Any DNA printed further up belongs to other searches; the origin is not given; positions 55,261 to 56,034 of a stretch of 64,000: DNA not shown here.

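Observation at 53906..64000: Surface-protein paralog cluster built on a shared, previously uncharacterised N-terminal domain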

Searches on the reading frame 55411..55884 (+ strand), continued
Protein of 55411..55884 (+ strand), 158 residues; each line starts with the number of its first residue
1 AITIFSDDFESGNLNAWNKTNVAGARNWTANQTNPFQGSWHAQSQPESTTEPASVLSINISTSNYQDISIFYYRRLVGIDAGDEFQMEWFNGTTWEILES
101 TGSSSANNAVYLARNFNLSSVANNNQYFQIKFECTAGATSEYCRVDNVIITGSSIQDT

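Call 48: search_solved_structures(query=A5, max_evalue=10, show_alignments=0)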
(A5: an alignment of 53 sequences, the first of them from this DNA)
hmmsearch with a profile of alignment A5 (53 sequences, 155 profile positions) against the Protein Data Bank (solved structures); distinct sequences matched with E-value up to 10: 11.
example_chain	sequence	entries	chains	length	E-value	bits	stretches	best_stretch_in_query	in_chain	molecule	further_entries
4xup_A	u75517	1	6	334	0.00034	23.7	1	7-112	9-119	Endo-1,4-beta-xylanase C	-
8ok3_A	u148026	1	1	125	0.0099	18.9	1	94-151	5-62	Bd2133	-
8q2h_A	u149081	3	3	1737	0.028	17.4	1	82-130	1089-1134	beta-galactosidase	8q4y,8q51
4xuo_A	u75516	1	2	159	0.029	17.4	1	7-112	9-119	Endo-1,4-beta-xylanase C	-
8xmz_A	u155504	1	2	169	0.097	15.7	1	8-52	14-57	T9SS C-terminal target domain-containing protein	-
1jhn_A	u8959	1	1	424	0.11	15.5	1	5-50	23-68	calnexin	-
8ond_A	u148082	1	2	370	0.15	15.1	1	94-151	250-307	bd2133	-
8rjc_9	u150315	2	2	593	0.19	14.7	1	5-50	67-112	Calnexin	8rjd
5szs_A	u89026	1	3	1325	0.47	13.5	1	25-94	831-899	Spike glycoprotein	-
4xun_A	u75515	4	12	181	0.49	13.4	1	6-28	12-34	Endo-1,4-beta-xylanase C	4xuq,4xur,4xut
7kip_A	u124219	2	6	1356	0.49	13.4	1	25-94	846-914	Spike glycoprotein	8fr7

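Call 57: search_protein_families(library=pfam, alignment_id=A6, max_evalue=0.00001)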
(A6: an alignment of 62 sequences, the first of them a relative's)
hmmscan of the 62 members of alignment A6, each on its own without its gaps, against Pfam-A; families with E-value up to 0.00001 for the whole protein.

A. member 1, P0046 (855 aa): 1 family
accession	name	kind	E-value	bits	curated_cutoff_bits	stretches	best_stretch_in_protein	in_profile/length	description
PF22633.2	F5_F8_type_C_2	-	2.7e-06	28.3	27.8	1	199-303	3-91/91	NedA-like, galactose-binding domain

B. families by the number of members that match (of 62 scanned): 38 families (the first 25 are shown)
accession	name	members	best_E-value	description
PF19077.6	Big_13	5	5.6e-21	Bacterial Ig-like domain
PF09825.15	BPL_N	4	5.4e-24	Biotin-protein ligase, N terminal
PF07705.17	CARDB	4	1.7e-12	CARDB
PF00041.27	fn3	3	9.4e-26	Fibronectin type III domain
PF17957.7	Big_7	3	1.3e-12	Bacterial Ig domain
PF10633.15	NPCBM_assoc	3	1.1e-09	NPCBM-associated, NEW3 domain of alpha-galactosidase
PF18911.6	PKD_4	2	3.2e-38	PKD domain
PF00801.26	PKD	2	1.3e-26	PKD domain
PF17963.7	Big_9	2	1.2e-17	Bacterial Ig domain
PF21471.3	Reelin_subrepeat-B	2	1.2e-12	Reelin subrepeat B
PF16656.11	Pur_ac_phosph_N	2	2.2e-11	Purple acid Phosphatase, N-terminal domain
PF25788.1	Ig_Rha78A_N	2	1e-08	Rha78A-like, N-terminal immunoglobulin domain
PF16655.11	PhoD_N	2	4.9e-08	PhoD-like phosphatase, N-terminal domain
PF25059.1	FN3_DSCAM-DSCAML_C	2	3.3e-06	DSCAM/DSCAML C-terminal Fn3-like domain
PF13750.12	Big_3_3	2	3.9e-06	Bacterial Ig-like domain (group 3)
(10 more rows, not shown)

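Call 58: search_protein_families(library=pfam, proteins=[P0105, P0120, P0122, P0130, P0133, P0150, P0161, P0167, P0170, P0174], max_evalue=0.001)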
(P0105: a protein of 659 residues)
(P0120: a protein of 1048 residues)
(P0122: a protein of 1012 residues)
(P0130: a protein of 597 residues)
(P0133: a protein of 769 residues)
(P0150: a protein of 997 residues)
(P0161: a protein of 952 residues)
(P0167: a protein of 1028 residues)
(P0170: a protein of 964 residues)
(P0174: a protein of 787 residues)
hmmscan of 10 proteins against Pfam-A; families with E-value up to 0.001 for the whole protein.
P0105 (659 aa): 1 family
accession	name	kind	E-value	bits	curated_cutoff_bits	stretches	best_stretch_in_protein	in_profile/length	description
PF14099.13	Polysacc_lyase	-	2.7e-07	31.1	29.9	1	567-651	127-210/210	Polysaccharide lyase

P0120 (1048 aa): 8 families
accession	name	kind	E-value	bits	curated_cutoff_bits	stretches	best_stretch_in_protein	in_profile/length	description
PF17957.7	Big_7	-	1.3e-12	48.6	24.1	1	784-842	15-70/70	Bacterial Ig domain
PF17963.7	Big_9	-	9e-08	33.3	23.6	1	863-944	1-89/89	Bacterial Ig domain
PF19077.6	Big_13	-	4.5e-07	30.7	27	0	686-744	41-100/102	Bacterial Ig-like domain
PF13750.12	Big_3_3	-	1e-05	25.7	27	0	824-876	3-56/157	Bacterial Ig-like domain (group 3)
PF01835.25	MG2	-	7e-05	23.6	32.8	0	39-111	4-86/96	MG2 domain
PF15418.12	DUF4625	-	0.00043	21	27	0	762-808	8-57/131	Domain of unknown function (DUF4625)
PF18981.6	InlK_D3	-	0.00045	20.7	25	0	717-739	48-70/75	Internalin K domain (D3/D4)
PF24421.1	Ig_J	-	0.00078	20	29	0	710-744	67-101/104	Tip attachment protein J, Ig-like domain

P0122 (1012 aa): 0 families

P0130 (597 aa): 5 families
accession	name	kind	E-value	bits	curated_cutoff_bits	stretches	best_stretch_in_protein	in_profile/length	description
PF21471.3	Reelin_subrepeat-B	-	1.2e-12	48.1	27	0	105-147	55-95/127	Reelin subrepeat B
PF03174.19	CHB_HEX_C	-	5.5e-09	36.3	23.6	0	275-295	36-54/76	Chitobiase/beta-hexosaminidase C-terminal domain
PF02012.26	BNR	-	6.5e-07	28.8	27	0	114-123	2-11/12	BNR/Asp-box repeat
PF24316.1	Tli3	-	2.9e-05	24.8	27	0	433-455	83-104/129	T6SS Tli3 immunity protein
PF13290.12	CHB_HEX_C_1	-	0.00071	19.9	22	0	102-130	12-41/67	Chitobiase/beta-hexosaminidase C-terminal domain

P0133 (769 aa): 1 family
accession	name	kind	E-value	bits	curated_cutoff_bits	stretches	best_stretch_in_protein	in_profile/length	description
PF21471.3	Reelin_subrepeat-B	-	1.1e-06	28.9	27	0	315-402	39-126/127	Reelin subrepeat B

P0150 (997 aa): 5 families
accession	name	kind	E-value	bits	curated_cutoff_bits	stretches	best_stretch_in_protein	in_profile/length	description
PF17963.7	Big_9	-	1.2e-17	65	23.6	2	42-120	8-74/89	Bacterial Ig domain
PF03629.24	SASA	-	4.3e-17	62.9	24.8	1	236-485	2-220/226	Carbohydrate esterase, sialic acid-specific acetylesterase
PF17892.7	Cadherin_5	-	2.6e-13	50.1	26.5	2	755-845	2-97/98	Cadherin-like domain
PF05345.18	He_PIG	-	4e-09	37.2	24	1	764-845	7-95/96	Putative Ig domain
PF17803.7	Cadherin_4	-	2.5e-07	31.6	25.1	1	41-104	17-71/71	Bacterial cadherin-like domain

P0161 (952 aa): 4 families
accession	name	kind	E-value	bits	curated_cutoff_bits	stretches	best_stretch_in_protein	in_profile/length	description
PF18911.6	PKD_4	-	1.5e-16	60.7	27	1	517-581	21-85/85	PKD domain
PF00801.26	PKD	-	4.7e-13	49.4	23.5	1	509-575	6-76/80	PKD domain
PF22842.2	Pel9A-like_beta_helix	-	1.7e-06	27.7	25.2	1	62-109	6-53/370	Pel9A-like, right handed beta helix region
PF13229.12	Beta_helix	-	1.7e-05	25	25.9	1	154-257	62-158/158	Right handed beta helix region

P0167 (1028 aa): 1 family
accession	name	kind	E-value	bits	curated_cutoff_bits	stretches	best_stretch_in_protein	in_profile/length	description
PF00082.27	Peptidase_S8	-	2.7e-51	175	21.8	1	162-415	3-272/288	Subtilase family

P0170 (964 aa): 6 families
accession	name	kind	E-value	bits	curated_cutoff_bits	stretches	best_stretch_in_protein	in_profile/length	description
PF00149.33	Metallophos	-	8.7e-12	46.3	21.5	1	147-309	32-191/191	Calcineurin-like phosphoesterase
PF16656.11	Pur_ac_phosph_N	-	2.2e-11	44.6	30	1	29-94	7-81/93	Purple acid Phosphatase, N-terminal domain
PF16655.11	PhoD_N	-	4.9e-08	33.8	30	0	35-92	26-77/90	PhoD-like phosphatase, N-terminal domain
PF00041.27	fn3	-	7.9e-08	32.8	25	0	50-92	33-67/84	Fibronectin type III domain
PF25788.1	Ig_Rha78A_N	-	2e-05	25.2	27.4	0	681-714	65-96/105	Rha78A-like, N-terminal immunoglobulin domain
PF22986.3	Fn3_ELFN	-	0.00072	19.8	27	0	686-714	55-83/85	ELFN1/ELFN2, fibronectin type-III domain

P0174 (787 aa): 1 family
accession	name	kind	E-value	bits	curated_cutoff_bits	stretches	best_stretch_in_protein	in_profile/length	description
PF12740.14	PETase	-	4.4e-42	144.7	28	1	520-761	21-248/263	PET hydrolase-like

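Call 67: search_protein_families(library=pfam, proteins=[P0017, P0067], max_evalue=0.1)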
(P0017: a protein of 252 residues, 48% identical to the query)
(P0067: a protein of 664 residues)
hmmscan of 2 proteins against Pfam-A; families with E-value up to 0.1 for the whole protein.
P0017 (252 aa): 3 families
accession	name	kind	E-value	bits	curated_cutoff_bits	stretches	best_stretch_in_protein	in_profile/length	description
PF18114.7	Suv3_N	-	0.0023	18.5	24.2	1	10-56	56-101/116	Suv3 helical N-terminal domain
PF19891.5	DUF6364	-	0.021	15.7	27.3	1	3-39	2-38/70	Family of unknown function (DUF6364)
PF06199.17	Phage_tail_2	-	0.031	14.8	23.8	1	112-202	48-128/132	Phage tail tube protein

P0067 (664 aa): 5 families
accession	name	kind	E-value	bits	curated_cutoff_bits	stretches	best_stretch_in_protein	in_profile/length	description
PF13750.12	Big_3_3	-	9.1e-06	25.9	27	0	562-601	12-53/157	Bacterial Ig-like domain (group 3)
PF17957.7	Big_7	-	1.1e-05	26.4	24.1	1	412-467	1-54/70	Bacterial Ig domain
PF19077.6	Big_13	-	1.3e-05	26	27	1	552-592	61-102/102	Bacterial Ig-like domain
PF19891.5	DUF6364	-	0.043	14.7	27.3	1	1-36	1-36/70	Family of unknown function (DUF6364)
PF15418.12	DUF4625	-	0.066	13.9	27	0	219-261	9-56/131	Domain of unknown function (DUF4625)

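Call 73: list_cluster_members(proteins=[P0001, P0175, P0047, P0039])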
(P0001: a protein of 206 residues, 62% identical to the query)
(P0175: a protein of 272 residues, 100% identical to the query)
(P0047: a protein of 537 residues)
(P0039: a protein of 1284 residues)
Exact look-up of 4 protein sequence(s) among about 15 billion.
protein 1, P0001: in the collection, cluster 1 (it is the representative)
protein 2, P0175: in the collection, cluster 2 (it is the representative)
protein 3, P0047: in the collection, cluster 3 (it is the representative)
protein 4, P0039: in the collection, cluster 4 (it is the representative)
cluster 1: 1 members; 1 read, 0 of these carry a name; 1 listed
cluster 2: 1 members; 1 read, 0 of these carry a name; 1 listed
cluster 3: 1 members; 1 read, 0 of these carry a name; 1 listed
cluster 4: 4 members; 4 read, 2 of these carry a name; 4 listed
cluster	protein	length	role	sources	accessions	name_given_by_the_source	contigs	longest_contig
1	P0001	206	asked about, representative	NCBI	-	-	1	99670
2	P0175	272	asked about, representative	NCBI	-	-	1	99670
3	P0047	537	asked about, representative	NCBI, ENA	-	-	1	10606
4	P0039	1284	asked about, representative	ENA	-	-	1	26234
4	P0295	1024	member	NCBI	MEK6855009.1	MAG: PRC-barrel domain-containing protein, partial [Nanoarchaeota archaeon]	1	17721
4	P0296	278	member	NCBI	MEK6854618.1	MAG: Ig-like domain-containing protein, partial [Nanoarchaeota archaeon]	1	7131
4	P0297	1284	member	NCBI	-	-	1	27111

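Call 78: fold_search(model_id=the predicted structure, library=viral)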
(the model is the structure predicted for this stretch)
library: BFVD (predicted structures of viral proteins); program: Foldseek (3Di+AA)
matches with E <= 10: 1947; with E <= 0.001: 290
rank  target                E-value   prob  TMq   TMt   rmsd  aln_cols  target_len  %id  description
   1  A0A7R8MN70            6.3e-08  1.00  0.64  0.16   4.8       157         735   16  (no name in the UniProt tables at hand)
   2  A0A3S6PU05            8.5e-08  1.00  0.64  0.17   4.4       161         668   14  Tailspike 63D sialidase [Klebsiella phage 1611E-K2-1]
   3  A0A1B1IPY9            2.4e-07  1.00  0.75  0.47   3.2       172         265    9  (no name in the UniProt tables at hand)
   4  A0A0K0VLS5            3.1e-07  1.00  0.61  0.15   4.4       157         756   13  Tail fiber protein [Klebsiella phage KLPN1]
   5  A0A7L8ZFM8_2          3.9e-07  1.00  0.65  0.13   6.1       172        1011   15  (no name in the UniProt tables at hand)
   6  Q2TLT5                5.5e-07  1.00  0.60  0.14   5.3       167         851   14  DUF7257 domain-containing protein [Gordonia phage GTE5]
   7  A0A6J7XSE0            1.4e-06  1.00  0.49  0.46   8.1       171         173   13  Uncharacterized protein [uncultured Caudovirales phage]
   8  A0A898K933            1.7e-06  1.00  0.57  0.15   5.4       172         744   14  (no name in the UniProt tables at hand)
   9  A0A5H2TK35            1.8e-06  1.00  0.61  0.11   5.4       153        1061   12  (no name in the UniProt tables at hand)
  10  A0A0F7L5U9            1.8e-06  1.00  0.58  0.42   6.0       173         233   14  Uncharacterized protein [uncultured marine virus]
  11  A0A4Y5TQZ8            2.0e-06  1.00  0.68  0.22   3.9       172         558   16  (no name in the UniProt tables at hand)
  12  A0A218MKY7            2.3e-06  1.00  0.53  0.29  10.2       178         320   11  CBM6 domain-containing protein [uncultured virus]
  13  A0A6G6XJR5            2.6e-06  1.00  0.57  0.10   4.5       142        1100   17  Minor tail protein [Gordonia phage Skog]
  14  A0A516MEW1            2.6e-06  1.00  0.57  0.09   5.8       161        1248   16  (no name in the UniProt tables at hand)
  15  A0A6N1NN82            2.7e-06  1.00  0.63  0.18   4.5       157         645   18  Ulilysin [Tupanvirus deep ocean]
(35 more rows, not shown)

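Call 80: find_related_loci(query=A4, collection=viral_contigs, flank=5000)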
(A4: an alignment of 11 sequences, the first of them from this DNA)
Query A4 (154 aa) in viral_contigs; peptide patterns used: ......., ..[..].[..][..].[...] (x = any residue, [..] = any of these).
12 stretches matched a pattern, but none encodes a relative of the query by tblastn (E <= 1e-3).
